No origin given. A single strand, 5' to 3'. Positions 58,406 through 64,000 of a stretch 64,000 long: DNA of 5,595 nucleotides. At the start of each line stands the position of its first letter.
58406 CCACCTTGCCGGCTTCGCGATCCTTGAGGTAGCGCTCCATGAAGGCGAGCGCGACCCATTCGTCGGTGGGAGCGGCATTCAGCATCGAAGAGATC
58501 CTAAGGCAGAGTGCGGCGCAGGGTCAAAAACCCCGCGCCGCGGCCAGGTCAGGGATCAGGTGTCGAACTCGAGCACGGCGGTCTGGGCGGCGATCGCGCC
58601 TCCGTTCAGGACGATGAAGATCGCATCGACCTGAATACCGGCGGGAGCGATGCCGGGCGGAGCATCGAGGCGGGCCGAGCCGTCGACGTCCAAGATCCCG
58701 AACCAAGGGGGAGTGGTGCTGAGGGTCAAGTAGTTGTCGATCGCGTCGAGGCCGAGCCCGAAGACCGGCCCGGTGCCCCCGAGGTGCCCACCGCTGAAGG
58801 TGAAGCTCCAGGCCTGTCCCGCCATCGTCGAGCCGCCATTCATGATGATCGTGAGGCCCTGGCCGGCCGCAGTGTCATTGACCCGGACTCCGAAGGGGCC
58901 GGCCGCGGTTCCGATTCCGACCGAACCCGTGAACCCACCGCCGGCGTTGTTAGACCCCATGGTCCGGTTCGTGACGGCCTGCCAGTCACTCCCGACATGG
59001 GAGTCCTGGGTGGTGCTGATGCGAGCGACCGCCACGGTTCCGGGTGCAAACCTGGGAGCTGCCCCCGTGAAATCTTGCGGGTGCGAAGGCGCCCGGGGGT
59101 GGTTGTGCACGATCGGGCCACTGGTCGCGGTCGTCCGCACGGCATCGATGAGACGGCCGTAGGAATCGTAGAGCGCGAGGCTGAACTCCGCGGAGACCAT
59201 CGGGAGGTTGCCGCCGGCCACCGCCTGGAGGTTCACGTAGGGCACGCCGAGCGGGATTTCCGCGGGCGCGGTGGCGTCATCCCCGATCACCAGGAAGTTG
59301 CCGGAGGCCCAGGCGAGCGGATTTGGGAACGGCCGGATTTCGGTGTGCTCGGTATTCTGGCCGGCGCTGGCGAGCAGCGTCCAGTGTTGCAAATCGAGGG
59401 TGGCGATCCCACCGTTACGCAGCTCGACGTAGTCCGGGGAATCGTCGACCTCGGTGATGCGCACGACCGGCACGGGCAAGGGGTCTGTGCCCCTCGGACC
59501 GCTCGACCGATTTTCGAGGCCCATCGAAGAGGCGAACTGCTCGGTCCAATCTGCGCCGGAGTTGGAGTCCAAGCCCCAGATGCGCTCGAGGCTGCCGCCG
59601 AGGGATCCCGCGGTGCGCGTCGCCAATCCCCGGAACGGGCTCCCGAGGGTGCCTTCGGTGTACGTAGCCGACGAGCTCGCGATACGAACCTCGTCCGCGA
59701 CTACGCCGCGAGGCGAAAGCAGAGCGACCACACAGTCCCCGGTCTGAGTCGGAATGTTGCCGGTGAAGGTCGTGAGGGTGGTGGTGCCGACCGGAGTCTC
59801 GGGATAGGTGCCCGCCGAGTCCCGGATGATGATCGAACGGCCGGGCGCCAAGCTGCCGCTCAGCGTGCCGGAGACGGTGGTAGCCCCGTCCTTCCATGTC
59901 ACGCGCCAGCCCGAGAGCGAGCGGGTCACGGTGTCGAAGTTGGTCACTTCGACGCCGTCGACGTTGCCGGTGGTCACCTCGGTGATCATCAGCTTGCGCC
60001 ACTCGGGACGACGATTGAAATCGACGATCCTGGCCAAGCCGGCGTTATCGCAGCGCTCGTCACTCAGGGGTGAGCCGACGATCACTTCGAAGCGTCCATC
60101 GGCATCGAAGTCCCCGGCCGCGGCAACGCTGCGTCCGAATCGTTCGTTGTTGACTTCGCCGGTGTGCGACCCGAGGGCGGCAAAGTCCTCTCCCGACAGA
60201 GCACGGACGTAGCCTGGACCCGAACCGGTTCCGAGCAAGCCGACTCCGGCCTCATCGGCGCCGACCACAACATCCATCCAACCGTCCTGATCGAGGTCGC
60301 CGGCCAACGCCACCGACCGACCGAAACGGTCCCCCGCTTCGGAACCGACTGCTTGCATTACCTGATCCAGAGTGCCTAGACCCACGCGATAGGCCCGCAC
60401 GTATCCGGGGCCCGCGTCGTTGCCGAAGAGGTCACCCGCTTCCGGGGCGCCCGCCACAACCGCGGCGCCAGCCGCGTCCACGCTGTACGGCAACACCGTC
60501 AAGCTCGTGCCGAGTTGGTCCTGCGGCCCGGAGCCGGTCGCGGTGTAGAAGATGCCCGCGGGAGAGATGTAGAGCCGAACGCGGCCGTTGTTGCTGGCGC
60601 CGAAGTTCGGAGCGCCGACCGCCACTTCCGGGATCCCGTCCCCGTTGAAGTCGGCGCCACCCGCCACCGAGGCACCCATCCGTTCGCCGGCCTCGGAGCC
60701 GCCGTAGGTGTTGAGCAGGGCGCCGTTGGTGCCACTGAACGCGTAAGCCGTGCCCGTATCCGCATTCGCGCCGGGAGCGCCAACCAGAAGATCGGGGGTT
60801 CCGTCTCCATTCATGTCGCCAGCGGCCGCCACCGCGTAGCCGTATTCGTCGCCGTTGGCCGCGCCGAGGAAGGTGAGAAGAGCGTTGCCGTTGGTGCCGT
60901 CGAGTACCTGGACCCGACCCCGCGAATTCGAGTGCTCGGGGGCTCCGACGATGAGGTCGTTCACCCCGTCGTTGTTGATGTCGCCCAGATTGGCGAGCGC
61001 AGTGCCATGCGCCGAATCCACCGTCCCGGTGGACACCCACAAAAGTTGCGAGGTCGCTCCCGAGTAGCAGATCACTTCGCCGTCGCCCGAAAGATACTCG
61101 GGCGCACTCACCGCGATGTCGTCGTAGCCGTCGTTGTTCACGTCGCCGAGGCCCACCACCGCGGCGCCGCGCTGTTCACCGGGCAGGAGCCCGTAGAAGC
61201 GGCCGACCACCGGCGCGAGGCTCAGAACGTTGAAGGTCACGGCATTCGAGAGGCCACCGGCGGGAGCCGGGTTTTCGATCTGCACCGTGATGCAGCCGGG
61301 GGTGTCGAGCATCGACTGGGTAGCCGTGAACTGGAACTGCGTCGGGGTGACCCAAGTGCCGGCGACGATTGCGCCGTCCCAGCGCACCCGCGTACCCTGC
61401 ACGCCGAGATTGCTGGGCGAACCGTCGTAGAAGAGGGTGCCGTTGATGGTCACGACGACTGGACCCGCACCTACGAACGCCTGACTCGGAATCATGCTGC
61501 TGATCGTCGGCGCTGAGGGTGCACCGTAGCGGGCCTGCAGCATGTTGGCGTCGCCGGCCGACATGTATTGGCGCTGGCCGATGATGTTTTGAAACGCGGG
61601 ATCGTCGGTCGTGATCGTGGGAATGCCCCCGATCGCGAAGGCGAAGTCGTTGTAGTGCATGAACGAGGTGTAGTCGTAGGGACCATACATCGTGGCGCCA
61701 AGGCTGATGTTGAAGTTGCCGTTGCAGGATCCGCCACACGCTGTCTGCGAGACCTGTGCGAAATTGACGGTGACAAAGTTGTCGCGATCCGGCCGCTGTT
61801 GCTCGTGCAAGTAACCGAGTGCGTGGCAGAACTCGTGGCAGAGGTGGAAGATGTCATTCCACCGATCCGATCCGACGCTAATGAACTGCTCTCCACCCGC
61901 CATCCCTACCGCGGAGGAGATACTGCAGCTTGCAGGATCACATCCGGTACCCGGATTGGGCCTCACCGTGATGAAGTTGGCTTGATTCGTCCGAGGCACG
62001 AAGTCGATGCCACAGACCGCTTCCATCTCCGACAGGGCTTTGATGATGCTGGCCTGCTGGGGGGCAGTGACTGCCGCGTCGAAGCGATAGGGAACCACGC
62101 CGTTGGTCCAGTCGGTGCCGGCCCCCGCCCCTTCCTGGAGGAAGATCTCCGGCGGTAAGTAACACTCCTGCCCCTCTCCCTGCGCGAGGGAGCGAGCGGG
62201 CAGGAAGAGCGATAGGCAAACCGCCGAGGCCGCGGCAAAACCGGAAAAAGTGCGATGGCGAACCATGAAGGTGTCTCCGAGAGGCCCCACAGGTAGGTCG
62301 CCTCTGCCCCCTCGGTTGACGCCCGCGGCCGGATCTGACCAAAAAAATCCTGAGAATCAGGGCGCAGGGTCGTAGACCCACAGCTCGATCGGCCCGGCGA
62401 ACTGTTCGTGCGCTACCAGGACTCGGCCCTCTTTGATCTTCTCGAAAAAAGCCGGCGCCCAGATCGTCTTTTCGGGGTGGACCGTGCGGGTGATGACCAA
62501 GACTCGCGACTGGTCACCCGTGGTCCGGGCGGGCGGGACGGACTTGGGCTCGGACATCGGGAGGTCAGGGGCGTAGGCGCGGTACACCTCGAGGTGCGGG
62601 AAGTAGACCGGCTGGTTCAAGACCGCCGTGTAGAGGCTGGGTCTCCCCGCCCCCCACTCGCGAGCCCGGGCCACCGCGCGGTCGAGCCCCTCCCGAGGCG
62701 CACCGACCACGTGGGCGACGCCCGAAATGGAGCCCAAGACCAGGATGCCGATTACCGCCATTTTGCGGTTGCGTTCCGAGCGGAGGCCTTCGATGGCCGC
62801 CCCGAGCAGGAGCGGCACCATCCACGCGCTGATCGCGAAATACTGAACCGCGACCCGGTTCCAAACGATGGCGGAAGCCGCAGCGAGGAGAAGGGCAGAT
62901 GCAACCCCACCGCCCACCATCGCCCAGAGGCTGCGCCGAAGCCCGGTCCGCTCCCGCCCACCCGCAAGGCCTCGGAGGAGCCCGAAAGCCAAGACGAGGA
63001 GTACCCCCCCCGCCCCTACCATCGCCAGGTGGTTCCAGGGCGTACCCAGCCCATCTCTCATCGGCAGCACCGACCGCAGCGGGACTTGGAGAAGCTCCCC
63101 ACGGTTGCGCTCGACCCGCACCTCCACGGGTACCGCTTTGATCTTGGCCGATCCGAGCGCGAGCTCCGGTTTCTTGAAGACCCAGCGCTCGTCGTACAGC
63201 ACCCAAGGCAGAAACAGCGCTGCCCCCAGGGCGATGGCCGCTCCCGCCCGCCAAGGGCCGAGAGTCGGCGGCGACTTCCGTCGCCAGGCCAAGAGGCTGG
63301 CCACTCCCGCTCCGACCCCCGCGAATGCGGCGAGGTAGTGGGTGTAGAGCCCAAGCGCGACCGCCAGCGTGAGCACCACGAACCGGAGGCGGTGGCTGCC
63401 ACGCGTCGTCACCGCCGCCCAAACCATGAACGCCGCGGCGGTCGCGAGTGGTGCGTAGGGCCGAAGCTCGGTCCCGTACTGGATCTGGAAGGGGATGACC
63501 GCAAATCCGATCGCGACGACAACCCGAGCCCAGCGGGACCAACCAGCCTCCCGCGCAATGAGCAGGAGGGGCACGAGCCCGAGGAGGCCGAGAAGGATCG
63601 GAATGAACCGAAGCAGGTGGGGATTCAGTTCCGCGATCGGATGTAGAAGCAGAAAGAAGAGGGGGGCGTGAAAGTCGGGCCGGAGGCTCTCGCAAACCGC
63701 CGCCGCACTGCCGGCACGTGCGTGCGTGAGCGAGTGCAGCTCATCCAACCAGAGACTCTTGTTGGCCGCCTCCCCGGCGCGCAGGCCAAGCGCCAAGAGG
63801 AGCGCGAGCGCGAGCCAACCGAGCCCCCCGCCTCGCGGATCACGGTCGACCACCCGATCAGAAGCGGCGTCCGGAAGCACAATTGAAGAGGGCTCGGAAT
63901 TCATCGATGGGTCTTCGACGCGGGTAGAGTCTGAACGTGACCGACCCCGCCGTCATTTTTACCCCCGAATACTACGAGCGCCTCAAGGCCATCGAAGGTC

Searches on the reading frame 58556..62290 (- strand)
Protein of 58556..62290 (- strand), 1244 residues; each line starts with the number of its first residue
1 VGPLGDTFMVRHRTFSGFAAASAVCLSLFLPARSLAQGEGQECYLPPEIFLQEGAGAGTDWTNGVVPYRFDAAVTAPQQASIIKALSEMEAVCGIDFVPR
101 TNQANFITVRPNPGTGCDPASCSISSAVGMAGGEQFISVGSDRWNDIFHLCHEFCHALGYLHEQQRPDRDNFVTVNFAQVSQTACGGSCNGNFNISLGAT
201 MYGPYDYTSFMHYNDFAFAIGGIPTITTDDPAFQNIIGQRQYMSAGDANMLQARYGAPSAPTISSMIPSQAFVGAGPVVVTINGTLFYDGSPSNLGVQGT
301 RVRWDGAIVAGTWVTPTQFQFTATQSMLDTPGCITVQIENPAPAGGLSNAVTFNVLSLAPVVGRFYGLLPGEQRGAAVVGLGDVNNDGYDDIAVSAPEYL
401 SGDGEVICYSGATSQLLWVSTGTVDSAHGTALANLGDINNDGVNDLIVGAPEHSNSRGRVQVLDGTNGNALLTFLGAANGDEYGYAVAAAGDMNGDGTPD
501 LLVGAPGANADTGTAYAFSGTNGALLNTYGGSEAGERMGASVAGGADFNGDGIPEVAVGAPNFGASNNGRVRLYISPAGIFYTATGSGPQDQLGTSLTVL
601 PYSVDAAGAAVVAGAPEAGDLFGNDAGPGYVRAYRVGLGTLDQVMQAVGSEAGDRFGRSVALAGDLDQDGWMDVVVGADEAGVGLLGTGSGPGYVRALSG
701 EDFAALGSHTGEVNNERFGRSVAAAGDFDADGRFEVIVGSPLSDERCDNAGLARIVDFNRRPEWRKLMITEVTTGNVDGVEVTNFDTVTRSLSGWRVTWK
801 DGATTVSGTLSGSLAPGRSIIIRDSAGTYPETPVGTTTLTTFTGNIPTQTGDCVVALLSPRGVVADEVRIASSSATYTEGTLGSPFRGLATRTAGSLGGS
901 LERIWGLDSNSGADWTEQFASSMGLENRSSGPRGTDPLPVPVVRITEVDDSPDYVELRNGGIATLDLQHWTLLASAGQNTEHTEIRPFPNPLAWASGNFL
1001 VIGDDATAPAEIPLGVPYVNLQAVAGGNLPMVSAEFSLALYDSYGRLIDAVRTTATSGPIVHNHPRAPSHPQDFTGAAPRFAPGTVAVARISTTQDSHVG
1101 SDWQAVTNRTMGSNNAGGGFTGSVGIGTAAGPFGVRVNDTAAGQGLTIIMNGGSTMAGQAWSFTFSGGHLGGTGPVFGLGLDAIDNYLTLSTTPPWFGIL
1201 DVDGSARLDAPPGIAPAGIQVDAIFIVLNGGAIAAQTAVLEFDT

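Call 42: search_protein_families(library=pfam, proteins=[window:58556-62290:-], max_evalue=0.00001)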
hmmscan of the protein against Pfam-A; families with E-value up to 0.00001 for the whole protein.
window:58556-62290:- (1244 aa): 5 families
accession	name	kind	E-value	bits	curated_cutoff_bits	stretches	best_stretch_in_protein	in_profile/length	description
PF01839.29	FG-GAP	-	1.3e-43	146.7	22.1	3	539-574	2-37/37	FG-GAP repeat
PF01400.30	Astacin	-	4.1e-35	121.6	22.5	1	61-255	2-186/189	Astacin (Peptidase family M12A)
PF13517.12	FG-GAP_3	-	5.3e-17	62.6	26.9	1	437-503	1-61/61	FG-GAP-like repeat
PF00932.25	LTD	-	1.2e-14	55.1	34.3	1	766-869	7-106/109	Lamin Tail Domain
PF14312.12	FG-GAP_2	-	2.5e-07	31.2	23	0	649-682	11-37/49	FG-GAP repeat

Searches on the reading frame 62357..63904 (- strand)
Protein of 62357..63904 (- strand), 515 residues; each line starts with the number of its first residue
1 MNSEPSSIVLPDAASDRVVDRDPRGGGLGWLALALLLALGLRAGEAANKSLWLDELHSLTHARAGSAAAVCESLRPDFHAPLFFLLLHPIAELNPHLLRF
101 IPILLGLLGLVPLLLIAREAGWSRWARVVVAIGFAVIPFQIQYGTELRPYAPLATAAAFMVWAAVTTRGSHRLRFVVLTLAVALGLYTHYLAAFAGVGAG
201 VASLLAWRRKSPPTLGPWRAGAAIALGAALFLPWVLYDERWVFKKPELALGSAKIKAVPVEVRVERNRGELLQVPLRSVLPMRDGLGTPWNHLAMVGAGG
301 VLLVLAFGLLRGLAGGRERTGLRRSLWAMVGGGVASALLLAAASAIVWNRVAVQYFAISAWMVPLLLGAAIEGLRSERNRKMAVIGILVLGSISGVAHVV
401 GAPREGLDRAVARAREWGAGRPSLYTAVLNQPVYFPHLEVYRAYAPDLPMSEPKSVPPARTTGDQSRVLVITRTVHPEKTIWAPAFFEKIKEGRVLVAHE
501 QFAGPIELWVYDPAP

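Call 42: search_protein_families(library=pfam, proteins=[window:62357-63904:-], max_evalue=0.00001)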
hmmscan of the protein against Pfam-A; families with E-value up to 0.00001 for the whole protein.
window:62357-63904:- (515 aa): 0 families

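Call 89: find_encoding_contigs(protein=window:62357-63904:-, flank=10000, max_places=3)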
Protein window:62357-63904:- (515 aa): no gene with exactly this product is on record in the collection.
